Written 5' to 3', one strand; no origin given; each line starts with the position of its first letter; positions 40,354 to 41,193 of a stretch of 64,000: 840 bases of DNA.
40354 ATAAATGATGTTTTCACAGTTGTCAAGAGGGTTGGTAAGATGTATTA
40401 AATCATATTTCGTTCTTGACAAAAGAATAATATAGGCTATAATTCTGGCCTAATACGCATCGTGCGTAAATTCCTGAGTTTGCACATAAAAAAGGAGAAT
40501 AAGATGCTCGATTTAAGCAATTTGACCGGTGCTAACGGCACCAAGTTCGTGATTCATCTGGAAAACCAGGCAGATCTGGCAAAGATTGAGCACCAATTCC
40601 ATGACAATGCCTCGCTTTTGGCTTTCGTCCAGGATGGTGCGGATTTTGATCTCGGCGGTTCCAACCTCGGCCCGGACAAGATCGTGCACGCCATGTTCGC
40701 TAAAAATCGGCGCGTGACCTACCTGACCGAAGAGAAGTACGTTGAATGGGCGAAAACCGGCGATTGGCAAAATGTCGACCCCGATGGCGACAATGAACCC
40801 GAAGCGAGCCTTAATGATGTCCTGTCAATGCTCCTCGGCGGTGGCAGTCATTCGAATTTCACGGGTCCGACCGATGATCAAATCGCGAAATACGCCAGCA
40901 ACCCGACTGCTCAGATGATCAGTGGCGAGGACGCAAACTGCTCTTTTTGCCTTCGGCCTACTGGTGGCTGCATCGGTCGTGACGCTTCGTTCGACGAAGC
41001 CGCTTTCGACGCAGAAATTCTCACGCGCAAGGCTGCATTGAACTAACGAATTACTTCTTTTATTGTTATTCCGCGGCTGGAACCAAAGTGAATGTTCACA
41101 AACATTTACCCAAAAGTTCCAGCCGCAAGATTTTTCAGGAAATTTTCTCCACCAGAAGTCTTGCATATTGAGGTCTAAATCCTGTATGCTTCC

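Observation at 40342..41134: Higher-GC gene with its own consensus promoter inserted antisense inside the rplU-rpmA ribosomal protein pair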

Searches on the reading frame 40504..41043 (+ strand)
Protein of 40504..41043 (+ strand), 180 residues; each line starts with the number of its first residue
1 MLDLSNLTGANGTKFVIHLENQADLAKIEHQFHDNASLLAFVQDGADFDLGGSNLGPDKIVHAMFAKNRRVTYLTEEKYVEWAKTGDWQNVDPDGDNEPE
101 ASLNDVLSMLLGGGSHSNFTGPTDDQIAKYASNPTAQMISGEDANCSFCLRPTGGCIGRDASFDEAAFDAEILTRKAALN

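Call 4: search_protein_families(library=pfam, proteins=[window:40504-41043:+], max_evalue=1)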
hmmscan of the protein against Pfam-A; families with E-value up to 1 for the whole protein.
window:40504-41043:+ (180 aa): 1 family
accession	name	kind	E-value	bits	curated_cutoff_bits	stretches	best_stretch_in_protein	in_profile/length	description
PF01144.29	CoA_trans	-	0.16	11.8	23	1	6-84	132-198/217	Coenzyme A transferase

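Call 5: search_protein_families(library=phrogs, proteins=[window:40504-41043:+], max_evalue=1)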
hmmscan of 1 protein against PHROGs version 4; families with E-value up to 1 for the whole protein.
window:40504-41043:+ (180 aa): 0 families

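Call 6: search_protein_families(library=ncbifam, proteins=[window:40504-41043:+], max_evalue=1)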
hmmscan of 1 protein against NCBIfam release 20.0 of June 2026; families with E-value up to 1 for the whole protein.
window:40504-41043:+ (180 aa): 0 families
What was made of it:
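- Checked: There is no Pfam, NCBIfam or PHROG match (calls 4-6).
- No NHLP or Nif11 leader match in NCBIfam or Pfam (calls 4, 6).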

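Call 8: find_homologous_proteins(query=window:40504-41043:+, max_evalue=0.01)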
Query window:40504-41043:+ (180 aa): 1 proteins with E <= 0.01 among 321 candidates.
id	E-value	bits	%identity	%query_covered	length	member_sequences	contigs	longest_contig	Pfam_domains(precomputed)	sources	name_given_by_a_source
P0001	3.5e-65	237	99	60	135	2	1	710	-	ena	-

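Call 11: find_encoding_contigs(protein=P0001, flank=5000)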
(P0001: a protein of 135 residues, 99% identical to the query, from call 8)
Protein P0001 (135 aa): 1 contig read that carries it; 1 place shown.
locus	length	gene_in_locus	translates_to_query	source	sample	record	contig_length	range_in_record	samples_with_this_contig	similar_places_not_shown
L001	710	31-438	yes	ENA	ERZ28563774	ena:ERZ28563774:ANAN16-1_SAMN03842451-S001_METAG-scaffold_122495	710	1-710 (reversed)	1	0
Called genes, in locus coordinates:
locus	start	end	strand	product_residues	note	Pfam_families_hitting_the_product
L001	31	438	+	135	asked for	-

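Call 22: search_protein_representatives(protein=window:40504-41043:+)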
Query: 180 residues. Proteins with E-value up to 0.001 (for the whole library): 25; up to 1e-10: 14; up to 1e-30: 1. The best 25 are listed.
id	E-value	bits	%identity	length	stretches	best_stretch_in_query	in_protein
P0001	1.1e-65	237.0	97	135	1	1-110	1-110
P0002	2.1e-26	109.1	42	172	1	1-180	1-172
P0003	1.5e-18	83.5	29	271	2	2-174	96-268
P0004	1.1e-15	74.1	39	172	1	1-178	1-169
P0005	1.5e-15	73.7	34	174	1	1-177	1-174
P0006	3.5e-15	72.5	37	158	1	1-172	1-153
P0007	3.3e-14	69.3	35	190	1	1-173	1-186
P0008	1.5e-13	67.2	37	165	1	7-172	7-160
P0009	4.6e-13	65.6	30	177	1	1-178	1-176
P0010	7.2e-13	65.0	36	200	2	107-174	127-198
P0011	4.0e-12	62.5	35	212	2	117-170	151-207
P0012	1.9e-11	60.3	36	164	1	1-172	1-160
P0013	3.8e-11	59.4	33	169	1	2-178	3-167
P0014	1.0e-10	57.9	34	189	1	2-172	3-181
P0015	3.1e-09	53.1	34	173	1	1-174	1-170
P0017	4.8e-09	52.5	32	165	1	2-172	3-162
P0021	7.5e-08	48.6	28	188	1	5-171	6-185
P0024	1.4e-05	41.2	30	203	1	1-173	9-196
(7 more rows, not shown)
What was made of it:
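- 25 representatives at E<=1e-3 among 1.84e9 proteins (call 22).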

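Call 28: find_homologous_proteins(query=A2, max_evalue=0.001)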
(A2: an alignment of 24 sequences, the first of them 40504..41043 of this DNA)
Query A2 (24 sequences) (180 aa, profile of the alignment): 8 proteins with E <= 0.001 among 3831 candidates.
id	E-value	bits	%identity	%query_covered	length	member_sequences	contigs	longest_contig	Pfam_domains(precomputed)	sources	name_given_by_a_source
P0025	1.1e-50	190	24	93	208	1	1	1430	-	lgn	-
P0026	3.2e-47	179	21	93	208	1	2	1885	-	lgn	-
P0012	2.5e-44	169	32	96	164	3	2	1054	-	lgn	-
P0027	3.8e-42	162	27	91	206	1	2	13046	-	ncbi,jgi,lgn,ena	ncbi:MAG: hypothetical protein WDA13_02690 [Candidatus Shapirobacteria bacterium]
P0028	1.0e-38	151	24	92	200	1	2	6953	-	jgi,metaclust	metaclust:\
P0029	1.3e-38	150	22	92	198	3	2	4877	-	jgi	-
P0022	1.5e-36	144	27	96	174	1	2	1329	-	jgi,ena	-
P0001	4.4e-18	84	99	60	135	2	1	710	-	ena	-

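Call 29: search_solved_structures(query=A2, max_evalue=10)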
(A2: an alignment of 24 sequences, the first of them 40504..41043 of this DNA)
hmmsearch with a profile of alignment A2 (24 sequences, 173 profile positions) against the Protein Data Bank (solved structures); distinct sequences matched with E-value up to 10: 3.
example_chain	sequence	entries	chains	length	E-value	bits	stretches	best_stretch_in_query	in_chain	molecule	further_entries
2mxd_A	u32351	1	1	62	0.12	15.5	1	68-97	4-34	Viral protein genome-linked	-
8fyv_A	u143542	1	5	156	0.18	14.9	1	46-128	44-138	Methyl-accepting chemotaxis protein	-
8vl8_A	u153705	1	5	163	0.21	14.7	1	46-128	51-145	Methyl-accepting chemotaxis protein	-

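Call 30: find_encoding_contigs(protein=P0027, flank=4000, max_places=3)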
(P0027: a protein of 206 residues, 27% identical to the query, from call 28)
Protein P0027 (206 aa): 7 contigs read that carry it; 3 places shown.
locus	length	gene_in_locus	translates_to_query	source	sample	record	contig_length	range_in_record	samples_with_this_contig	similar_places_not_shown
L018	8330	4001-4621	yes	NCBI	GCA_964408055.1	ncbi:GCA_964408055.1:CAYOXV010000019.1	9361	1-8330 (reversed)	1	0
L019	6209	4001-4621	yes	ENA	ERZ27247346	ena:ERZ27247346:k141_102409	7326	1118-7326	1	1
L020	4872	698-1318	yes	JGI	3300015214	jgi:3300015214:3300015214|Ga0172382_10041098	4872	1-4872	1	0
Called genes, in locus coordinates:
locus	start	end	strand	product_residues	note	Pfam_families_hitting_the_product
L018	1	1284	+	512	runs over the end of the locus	PF13541:ChlI, PF01078:Mg_chelatase, PF07728:AAA_5 (weak), PF00493:MCM (weak), PF13335:Mg_chelatase_C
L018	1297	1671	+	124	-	PF08378:NERD (faint), PF02021:UPF0102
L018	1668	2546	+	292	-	PF02481:DNA_processg_A, PF17782:WHD_DprA (weak)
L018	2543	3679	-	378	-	-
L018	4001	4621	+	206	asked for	-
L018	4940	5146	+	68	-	-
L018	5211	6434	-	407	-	-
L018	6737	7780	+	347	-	PF03816:LytR_cpsA_psr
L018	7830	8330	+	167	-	?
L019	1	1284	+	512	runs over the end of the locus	PF13541:ChlI, PF01078:Mg_chelatase, PF07728:AAA_5 (weak), PF00493:MCM (weak), PF13335:Mg_chelatase_C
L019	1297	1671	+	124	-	PF08378:NERD (faint), PF02021:UPF0102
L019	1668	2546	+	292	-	PF02481:DNA_processg_A, PF17782:WHD_DprA (weak)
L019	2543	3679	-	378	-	-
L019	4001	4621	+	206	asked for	-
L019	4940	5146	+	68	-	-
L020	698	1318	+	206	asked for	-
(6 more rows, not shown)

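Call 31: find_encoding_contigs(protein=P0028, flank=4000, max_places=3)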
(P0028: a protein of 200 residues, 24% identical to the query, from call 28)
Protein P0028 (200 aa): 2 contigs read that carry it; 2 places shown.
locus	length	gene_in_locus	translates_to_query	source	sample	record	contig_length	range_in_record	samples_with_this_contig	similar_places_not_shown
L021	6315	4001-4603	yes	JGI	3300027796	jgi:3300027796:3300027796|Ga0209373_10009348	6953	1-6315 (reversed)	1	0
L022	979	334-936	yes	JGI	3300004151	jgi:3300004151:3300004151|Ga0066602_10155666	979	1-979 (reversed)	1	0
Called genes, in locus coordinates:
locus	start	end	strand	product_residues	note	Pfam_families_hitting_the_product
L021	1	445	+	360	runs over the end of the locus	?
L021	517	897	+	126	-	PF02021:UPF0102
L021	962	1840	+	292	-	PF02481:DNA_processg_A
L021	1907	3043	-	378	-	-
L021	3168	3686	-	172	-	PF13238:AAA_18 (weak)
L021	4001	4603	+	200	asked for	-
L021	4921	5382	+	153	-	-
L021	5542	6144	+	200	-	PF02545:Maf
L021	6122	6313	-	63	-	?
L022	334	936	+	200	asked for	-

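Call 32: find_encoding_contigs(protein=P0029, flank=4000, max_places=3)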
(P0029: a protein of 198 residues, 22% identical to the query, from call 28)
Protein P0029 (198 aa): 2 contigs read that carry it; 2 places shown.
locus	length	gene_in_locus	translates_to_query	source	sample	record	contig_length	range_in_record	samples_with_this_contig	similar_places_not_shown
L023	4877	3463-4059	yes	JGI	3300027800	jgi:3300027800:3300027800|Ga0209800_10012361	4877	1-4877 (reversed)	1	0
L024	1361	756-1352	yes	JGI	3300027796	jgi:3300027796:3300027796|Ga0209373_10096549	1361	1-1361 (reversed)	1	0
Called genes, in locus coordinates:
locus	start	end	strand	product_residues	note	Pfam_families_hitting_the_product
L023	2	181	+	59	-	?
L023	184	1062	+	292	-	PF02481:DNA_processg_A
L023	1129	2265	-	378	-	-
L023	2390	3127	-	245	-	-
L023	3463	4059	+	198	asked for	-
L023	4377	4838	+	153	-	-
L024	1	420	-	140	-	?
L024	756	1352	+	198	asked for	-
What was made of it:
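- One lineage keeps the gene near dprA (calls 30-32).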

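Call 34: predict_structure(alignment_id=A2)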
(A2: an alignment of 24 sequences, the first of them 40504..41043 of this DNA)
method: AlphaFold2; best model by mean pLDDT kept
length: 180 residues; sequences in the alignment: 24
mean_pLDDT: 83.3   pTM: 0.58
mean pLDDT of the five models: 83.3, 81.8, 80.4, 80.1, 80.0
residues with pLDDT >= 90: 90; 70-90: 54; 50-70: 21; < 50: 15
segments of 3 or more residues with pLDDT < 50: 93-102, 112-116
pLDDT, mean of each block of 10 residues (from residue 1): 91 92 89 89 71 73 86 90 90 51 52 61 98 97 92 85 97 96
secondary structure, 60 per line:
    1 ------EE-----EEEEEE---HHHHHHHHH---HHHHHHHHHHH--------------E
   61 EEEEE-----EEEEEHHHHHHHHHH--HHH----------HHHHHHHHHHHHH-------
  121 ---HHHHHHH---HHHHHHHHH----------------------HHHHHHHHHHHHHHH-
elements in order: E14-19 H23-31 H35-45 E60-65 E71-75 H76-85 H101-113 H124-130 H134-142 H165-179

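Call 38: find_encoding_contigs(protein=P0002, flank=4000, max_places=3)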
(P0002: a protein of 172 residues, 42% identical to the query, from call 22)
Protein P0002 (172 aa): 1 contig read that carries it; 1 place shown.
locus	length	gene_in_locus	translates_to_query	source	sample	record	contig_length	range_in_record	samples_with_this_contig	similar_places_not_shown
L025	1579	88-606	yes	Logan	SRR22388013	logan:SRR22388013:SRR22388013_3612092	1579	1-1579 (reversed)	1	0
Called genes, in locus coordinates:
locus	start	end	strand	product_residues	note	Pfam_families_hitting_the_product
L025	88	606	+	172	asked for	-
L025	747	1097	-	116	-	PF00829:Ribosomal_L21p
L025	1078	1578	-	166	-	?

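Call 39: find_encoding_contigs(protein=P0004, flank=4000, max_places=3)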
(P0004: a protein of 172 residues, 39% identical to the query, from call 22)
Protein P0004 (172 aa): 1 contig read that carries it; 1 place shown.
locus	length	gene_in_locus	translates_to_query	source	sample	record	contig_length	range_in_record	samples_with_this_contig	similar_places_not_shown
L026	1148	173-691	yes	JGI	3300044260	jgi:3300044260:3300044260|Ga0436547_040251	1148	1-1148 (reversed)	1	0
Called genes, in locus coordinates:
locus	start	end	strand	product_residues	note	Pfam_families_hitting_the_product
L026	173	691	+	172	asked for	-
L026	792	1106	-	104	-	PF00829:Ribosomal_L21p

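Call 42: search_protein_families(library=pfam, proteins=[L018:2543-3679:-, L018:4940-5146:+, L021:4921-5382:+], max_evalue=0.1)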
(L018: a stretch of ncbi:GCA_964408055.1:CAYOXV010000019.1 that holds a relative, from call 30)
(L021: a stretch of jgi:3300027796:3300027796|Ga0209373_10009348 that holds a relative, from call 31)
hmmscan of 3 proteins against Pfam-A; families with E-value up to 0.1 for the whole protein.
L018:2543-3679:- (378 aa): 1 family
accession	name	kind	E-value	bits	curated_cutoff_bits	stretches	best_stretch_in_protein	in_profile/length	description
PF14965.11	BRI3BP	-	0.044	13.8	27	0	108-157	82-129/179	Negative regulator of p53/TP53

L018:4940-5146:+ (68 aa): 0 families

L021:4921-5382:+ (153 aa): 2 families
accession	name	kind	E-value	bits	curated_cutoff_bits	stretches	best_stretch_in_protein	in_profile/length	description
PF03928.20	HbpS-like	-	0.00094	19.6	25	1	57-128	46-125/128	Haem degrading protein HbpS-like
PF04984.19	Phage_sheath_1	-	0.025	14.8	31.4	1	73-114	124-166/168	Phage tail sheath protein subtilisin-like domain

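Call 43: search_protein_families(library=pfam, alignment_id=A2, max_evalue=1)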
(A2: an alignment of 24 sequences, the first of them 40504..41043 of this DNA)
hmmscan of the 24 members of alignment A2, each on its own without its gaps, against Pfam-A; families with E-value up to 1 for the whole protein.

A. member 1, window:40504-41043:+ (180 aa): 1 family
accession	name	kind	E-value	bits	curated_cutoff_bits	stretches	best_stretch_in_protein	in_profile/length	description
PF01144.29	CoA_trans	-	0.16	11.8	23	1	6-84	132-198/217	Coenzyme A transferase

B. families by the number of members that match (of 24 scanned): 16 families
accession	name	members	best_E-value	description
PF18662.7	HTH_56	1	0.012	Cch helix turn helix domain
PF14038.11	YqzE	1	0.025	YqzE-like protein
PF16543.10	DFRP_C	1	0.035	DRG Family Regulatory Proteins, Tma46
PF11604.15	CusF_Ec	1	0.051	Copper binding periplasmic protein CusF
PF21453.2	NCAP_ISAV_hel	1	0.062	Infectious salmon anemia virus nucleoprotein, helical bundle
PF04423.19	Rad50_zn_hook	1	0.064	Rad50 zinc hook motif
PF07610.17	DUF1573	1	0.072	Protein of unknown function (DUF1573)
PF12861.13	zf-ANAPC11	1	0.079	Anaphase-promoting complex subunit 11 RING-H2 finger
PF14116.11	YyzF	1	0.083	YyzF-like protein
PF21819.3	DUF6885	1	0.11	Family of unknown function (DUF6885)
PF21732.2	DUF6864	1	0.15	Domain of unknown function (DUF6864)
PF01144.29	CoA_trans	1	0.16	Coenzyme A transferase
PF00355.32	Rieske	1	0.19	Rieske [2Fe-2S] domain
PF11612.13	T2SSJ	1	0.2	Type II secretion system (T2SS), protein J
PF21023.2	DENR_N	1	0.22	DENR, N-terminal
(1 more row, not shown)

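Call 51: find_encoding_contigs(protein=P0006, flank=4000, max_places=2)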
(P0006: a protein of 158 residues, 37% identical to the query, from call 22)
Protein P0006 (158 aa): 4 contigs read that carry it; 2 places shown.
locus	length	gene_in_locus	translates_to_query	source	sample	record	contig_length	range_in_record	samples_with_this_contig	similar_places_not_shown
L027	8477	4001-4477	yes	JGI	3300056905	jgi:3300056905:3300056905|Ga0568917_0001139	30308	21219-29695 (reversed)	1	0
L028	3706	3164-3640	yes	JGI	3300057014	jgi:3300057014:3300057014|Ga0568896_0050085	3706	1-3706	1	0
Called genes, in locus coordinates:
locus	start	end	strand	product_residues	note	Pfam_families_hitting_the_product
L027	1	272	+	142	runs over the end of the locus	-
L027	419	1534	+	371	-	PF00478:IMPDH, PF03060:NMO (weak)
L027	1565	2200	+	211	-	PF10502:Peptidase_S26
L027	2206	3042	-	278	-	PF02195:ParB_N, PF17762:HTH_ParB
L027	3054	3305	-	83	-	PF01016:Ribosomal_L27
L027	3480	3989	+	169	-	-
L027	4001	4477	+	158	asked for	-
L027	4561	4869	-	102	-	PF00829:Ribosomal_L21p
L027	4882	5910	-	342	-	PF01098:FTSW_RODA_SPOVE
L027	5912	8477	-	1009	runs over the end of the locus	PF00133:tRNA-synt_1, PF09334:tRNA-synt_1g (faint), PF08264:Anticodon_1, PF19302:DUF5915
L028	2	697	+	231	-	PF00478:IMPDH, PF03060:NMO, PF01070:FMN_dh (faint)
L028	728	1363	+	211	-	PF10502:Peptidase_S26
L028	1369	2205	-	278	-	PF02195:ParB_N, PF17762:HTH_ParB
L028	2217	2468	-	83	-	PF01016:Ribosomal_L27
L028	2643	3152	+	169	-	-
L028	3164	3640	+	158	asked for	-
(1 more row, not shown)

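Call 52: find_encoding_contigs(protein=P0008, flank=4000, max_places=2)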
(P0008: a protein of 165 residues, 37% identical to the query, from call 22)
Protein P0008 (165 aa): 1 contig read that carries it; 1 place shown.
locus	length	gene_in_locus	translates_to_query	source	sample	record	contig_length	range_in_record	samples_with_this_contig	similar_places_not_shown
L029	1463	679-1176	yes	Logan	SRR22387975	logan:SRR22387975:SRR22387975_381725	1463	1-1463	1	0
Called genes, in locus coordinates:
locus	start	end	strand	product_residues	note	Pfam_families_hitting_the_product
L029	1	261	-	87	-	?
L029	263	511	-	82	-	PF01016:Ribosomal_L27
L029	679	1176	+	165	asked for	-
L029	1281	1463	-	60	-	?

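Call 53: find_encoding_contigs(protein=P0003, flank=4000, max_places=2)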
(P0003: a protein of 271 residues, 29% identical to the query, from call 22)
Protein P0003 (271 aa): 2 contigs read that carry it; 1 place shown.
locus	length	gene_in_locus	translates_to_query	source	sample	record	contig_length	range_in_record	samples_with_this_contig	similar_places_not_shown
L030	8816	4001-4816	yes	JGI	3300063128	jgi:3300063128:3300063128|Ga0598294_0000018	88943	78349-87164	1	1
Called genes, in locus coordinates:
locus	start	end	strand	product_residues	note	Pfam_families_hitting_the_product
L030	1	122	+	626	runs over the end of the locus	PF02450:LCAT, PF07819:PGAP1 (weak)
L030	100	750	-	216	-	-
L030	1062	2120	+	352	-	PF00478:IMPDH, PF01070:FMN_dh (weak)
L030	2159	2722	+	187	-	PF10502:Peptidase_S26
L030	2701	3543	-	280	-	PF02195:ParB_N, PF08535:KorB (faint), PF17762:HTH_ParB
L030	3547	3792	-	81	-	PF01016:Ribosomal_L27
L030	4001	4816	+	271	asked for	-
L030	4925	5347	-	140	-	PF00829:Ribosomal_L21p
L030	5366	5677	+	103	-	-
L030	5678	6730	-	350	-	PF01098:FTSW_RODA_SPOVE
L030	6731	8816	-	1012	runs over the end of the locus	PF00133:tRNA-synt_1, PF09334:tRNA-synt_1g (faint), PF08264:Anticodon_1, PF19302:DUF5915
